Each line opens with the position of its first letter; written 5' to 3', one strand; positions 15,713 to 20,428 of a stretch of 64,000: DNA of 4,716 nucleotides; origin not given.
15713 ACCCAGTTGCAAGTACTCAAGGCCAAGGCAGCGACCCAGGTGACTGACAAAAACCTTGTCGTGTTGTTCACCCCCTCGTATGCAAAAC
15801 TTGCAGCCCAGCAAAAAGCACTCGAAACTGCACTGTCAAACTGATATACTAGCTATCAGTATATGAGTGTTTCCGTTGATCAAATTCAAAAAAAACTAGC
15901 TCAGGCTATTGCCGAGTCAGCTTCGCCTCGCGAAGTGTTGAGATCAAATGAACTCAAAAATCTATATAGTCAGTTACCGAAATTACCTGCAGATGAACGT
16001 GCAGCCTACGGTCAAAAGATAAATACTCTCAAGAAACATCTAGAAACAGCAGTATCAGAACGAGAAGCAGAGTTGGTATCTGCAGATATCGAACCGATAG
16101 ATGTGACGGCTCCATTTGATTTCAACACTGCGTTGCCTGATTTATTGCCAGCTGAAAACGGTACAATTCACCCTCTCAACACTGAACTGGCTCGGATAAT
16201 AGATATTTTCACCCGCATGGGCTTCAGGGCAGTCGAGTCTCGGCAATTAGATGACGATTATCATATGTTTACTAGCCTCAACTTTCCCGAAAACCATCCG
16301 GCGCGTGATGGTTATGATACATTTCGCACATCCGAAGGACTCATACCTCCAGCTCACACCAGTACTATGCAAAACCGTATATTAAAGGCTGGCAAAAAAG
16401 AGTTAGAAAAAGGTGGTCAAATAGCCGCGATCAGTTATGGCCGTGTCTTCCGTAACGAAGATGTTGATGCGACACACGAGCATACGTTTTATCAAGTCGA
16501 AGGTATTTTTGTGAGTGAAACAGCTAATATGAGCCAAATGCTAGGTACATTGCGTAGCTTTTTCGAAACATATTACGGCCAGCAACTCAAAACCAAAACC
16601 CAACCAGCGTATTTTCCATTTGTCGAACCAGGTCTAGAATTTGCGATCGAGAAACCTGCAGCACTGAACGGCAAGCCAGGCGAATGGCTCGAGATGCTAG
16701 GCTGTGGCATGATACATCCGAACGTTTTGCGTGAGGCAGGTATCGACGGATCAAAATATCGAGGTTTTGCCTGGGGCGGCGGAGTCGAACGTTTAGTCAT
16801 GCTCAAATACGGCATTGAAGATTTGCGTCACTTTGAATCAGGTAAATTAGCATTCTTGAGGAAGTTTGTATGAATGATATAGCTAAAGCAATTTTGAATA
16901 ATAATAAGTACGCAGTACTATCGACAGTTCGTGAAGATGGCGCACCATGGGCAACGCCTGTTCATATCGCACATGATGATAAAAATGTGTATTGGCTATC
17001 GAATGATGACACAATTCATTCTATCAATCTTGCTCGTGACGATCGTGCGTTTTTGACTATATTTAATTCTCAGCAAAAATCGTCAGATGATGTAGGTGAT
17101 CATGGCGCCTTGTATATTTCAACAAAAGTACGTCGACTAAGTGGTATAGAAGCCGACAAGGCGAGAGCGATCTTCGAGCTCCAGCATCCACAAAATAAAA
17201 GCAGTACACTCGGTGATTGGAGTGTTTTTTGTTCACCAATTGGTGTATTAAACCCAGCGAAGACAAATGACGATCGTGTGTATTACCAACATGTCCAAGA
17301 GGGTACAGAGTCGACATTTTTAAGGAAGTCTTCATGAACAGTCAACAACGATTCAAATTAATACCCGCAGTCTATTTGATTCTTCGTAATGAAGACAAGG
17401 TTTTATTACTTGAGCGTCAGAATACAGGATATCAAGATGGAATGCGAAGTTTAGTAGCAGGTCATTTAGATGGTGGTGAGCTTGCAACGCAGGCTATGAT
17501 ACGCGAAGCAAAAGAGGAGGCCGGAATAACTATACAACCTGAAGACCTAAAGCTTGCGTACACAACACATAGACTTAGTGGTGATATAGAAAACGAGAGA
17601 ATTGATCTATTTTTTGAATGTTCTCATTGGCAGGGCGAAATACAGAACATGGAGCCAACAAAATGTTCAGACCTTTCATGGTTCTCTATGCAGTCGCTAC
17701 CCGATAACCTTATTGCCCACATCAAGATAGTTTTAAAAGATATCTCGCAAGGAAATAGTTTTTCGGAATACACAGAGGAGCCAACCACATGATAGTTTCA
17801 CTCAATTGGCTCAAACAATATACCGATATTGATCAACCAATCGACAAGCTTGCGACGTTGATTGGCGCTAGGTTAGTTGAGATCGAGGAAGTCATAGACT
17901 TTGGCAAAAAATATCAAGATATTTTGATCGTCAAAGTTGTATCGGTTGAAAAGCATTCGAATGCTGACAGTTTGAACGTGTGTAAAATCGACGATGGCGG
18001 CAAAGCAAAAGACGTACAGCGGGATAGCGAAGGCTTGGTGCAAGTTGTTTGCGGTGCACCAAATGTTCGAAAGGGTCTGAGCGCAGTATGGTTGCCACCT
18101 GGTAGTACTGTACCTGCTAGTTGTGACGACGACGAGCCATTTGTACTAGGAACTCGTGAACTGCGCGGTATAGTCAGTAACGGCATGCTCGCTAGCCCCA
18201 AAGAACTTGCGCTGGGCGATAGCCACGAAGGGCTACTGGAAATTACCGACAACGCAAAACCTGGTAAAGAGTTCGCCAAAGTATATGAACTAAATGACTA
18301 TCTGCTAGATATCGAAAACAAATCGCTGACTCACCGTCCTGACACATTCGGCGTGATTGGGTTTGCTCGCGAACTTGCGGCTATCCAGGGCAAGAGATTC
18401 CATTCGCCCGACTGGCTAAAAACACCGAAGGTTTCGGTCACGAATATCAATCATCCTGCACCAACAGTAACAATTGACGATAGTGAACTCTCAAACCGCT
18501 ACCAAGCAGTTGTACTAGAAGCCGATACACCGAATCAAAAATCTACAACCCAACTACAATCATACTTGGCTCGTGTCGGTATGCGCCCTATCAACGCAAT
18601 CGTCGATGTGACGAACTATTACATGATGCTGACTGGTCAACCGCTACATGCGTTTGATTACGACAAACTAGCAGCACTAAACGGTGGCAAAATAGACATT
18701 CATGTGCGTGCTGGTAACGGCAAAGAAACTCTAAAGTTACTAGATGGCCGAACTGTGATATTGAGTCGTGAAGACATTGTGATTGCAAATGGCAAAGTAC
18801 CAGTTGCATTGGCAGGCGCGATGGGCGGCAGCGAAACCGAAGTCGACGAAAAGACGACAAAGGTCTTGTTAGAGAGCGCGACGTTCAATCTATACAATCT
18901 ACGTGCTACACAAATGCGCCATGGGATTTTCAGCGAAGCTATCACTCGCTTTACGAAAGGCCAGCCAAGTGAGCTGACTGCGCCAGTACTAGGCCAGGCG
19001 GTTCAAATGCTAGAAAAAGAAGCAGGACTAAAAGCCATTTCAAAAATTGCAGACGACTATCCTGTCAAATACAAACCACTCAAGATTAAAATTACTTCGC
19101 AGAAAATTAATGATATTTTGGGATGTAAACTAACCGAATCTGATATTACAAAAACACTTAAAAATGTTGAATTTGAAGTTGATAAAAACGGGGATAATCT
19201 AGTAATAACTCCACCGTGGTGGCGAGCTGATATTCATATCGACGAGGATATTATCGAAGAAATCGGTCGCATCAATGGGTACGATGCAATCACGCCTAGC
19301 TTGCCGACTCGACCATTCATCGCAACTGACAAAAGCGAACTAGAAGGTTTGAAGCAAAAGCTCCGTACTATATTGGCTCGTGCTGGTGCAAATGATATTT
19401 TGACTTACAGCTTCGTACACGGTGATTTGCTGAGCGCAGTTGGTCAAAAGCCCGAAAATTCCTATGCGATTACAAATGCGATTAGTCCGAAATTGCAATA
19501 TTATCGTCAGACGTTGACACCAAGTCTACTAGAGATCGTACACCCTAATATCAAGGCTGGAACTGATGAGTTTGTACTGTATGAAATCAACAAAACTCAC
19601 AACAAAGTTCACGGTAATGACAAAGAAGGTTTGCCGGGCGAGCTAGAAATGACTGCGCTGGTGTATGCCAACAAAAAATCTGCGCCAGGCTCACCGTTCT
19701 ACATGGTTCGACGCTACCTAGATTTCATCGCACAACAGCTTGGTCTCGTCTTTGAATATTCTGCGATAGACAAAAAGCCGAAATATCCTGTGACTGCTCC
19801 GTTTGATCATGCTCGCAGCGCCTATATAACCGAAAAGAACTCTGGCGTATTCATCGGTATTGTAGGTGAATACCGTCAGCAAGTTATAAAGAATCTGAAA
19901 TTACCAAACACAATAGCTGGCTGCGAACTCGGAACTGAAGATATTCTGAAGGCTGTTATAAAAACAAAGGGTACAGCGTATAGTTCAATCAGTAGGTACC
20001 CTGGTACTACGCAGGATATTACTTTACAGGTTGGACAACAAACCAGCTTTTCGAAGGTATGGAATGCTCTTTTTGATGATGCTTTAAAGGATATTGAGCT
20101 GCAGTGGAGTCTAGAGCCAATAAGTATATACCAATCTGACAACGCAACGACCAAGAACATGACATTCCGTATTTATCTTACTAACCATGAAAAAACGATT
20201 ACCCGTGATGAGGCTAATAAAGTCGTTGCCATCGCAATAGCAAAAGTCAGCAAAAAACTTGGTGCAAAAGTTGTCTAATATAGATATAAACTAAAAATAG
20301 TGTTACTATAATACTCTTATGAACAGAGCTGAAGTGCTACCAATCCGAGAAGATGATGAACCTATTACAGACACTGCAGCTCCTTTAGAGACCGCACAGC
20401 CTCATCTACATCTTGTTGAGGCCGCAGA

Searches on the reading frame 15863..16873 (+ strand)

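Call 47: search_protein_families(library=pfam, proteins=[window:15863-16873:+], max_evalue=0.001)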
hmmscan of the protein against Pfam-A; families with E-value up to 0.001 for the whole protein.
window:15863-16873:+ (336 aa): 2 families
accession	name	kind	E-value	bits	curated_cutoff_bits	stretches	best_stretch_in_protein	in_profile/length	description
PF01409.25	tRNA-synt_2d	-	4e-72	243.1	19.8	1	96-335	10-246/246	tRNA synthetases class II core domain (F)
PF02912.23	Phe_tRNA-synt_N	-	5.8e-10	39.4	22.3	1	30-75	19-64/69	Aminoacyl tRNA synthetase class II, N-terminal domain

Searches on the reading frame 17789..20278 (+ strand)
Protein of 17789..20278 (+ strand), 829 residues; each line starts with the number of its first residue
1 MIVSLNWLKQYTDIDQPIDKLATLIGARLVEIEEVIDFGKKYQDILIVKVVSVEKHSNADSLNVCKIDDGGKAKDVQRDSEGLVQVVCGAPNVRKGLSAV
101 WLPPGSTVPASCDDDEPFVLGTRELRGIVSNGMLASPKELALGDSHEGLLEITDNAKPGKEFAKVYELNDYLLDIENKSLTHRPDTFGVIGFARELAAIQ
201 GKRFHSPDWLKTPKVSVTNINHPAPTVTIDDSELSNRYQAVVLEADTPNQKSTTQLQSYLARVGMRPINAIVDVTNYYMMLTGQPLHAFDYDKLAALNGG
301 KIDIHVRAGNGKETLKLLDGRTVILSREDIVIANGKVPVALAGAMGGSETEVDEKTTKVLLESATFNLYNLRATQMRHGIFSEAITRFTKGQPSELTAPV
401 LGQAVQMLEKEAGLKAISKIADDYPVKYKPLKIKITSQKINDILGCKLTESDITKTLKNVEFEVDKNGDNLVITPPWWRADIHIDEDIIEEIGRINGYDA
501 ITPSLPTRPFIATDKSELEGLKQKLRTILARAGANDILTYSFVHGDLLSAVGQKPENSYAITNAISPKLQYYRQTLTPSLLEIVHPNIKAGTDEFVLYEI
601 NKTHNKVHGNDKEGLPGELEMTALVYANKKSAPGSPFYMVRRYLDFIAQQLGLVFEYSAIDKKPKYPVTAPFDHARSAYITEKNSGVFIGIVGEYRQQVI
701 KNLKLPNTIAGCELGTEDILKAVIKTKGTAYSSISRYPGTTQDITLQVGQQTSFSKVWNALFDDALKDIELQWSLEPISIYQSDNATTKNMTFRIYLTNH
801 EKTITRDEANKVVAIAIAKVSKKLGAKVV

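Call 47: search_protein_families(library=pfam, proteins=[window:17789-20278:+], max_evalue=0.001)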
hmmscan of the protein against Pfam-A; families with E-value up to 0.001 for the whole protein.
window:17789-20278:+ (829 aa): 5 families
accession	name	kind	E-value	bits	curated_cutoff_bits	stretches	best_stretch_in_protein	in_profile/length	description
PF03483.22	B3_4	-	9.6e-49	165.8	29.3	1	236-412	3-173/174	B3/4 domain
PF17759.6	tRNA_synthFbeta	-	4e-27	95.5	22.4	1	501-714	1-212/214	Phenylalanyl tRNA synthetase beta chain CLM domain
PF03484.21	B5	-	1.4e-19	70.4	28.6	1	433-498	1-67/67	tRNA synthetase B5 domain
PF01588.26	tRNA_bind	-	1.1e-12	48.3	27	1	47-160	3-95/96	Putative tRNA binding domain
PF03147.19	FDX-ACB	-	8.2e-10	39.4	31.1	1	735-827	1-92/94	Ferredoxin-fold anticodon binding domain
